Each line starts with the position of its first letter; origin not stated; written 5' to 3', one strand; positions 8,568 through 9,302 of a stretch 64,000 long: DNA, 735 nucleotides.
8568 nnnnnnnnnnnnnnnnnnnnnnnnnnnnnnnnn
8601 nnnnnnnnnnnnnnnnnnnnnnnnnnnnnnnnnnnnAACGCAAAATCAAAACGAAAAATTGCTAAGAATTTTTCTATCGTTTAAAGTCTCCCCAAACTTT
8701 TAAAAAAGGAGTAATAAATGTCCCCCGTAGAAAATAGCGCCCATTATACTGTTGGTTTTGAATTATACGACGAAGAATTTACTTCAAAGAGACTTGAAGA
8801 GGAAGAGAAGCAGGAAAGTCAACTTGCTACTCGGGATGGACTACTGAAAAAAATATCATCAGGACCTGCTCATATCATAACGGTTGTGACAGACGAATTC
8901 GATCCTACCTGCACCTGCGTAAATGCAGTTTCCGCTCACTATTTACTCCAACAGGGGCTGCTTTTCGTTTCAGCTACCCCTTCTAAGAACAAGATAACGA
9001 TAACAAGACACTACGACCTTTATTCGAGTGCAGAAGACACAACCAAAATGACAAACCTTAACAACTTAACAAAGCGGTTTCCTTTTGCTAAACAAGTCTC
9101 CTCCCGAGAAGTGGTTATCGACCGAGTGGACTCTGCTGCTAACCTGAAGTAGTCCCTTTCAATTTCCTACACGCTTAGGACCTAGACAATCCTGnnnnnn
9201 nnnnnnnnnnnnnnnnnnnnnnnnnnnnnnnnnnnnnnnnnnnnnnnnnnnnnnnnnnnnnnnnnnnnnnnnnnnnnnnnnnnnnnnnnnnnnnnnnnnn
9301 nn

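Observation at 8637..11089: tRNA-His-adjacent islet: a eukaryote-type CCT/ECT-like cytidylyltransferase coupled to a PhyH dioxygenase, both with hydrophobic N-termini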

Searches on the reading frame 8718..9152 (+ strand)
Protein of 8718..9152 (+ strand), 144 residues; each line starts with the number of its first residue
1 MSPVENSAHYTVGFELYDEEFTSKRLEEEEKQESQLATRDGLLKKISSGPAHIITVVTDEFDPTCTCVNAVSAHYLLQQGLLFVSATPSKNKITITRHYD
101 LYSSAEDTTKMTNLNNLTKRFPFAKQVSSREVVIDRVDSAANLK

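Call 4: search_protein_families(library=pfam, proteins=[window:8718-9152:+], max_evalue=0.1)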
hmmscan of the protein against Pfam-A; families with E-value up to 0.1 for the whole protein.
window:8718-9152:+ (144 aa): 0 families

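Call 5: search_protein_families(library=ncbifam, proteins=[window:8718-9152:+], max_evalue=0.1)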
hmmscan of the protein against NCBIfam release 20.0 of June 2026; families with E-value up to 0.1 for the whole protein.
window:8718-9152:+ (144 aa): 1 family
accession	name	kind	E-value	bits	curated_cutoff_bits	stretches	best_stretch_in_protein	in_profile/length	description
NF009388.0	PRK12747.1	equivalog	0.084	12.4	376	0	25-135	75-184/252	short chain dehydrogenase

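Call 39: find_homologous_proteins(query=window:8718-9152:+, max_evalue=0.001)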
Query window:8718-9152:+ (144 aa): 1 proteins with E <= 0.001 among 17 candidates.
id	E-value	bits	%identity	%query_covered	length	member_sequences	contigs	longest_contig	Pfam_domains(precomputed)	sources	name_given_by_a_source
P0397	6.3e-88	309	100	100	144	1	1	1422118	-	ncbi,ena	-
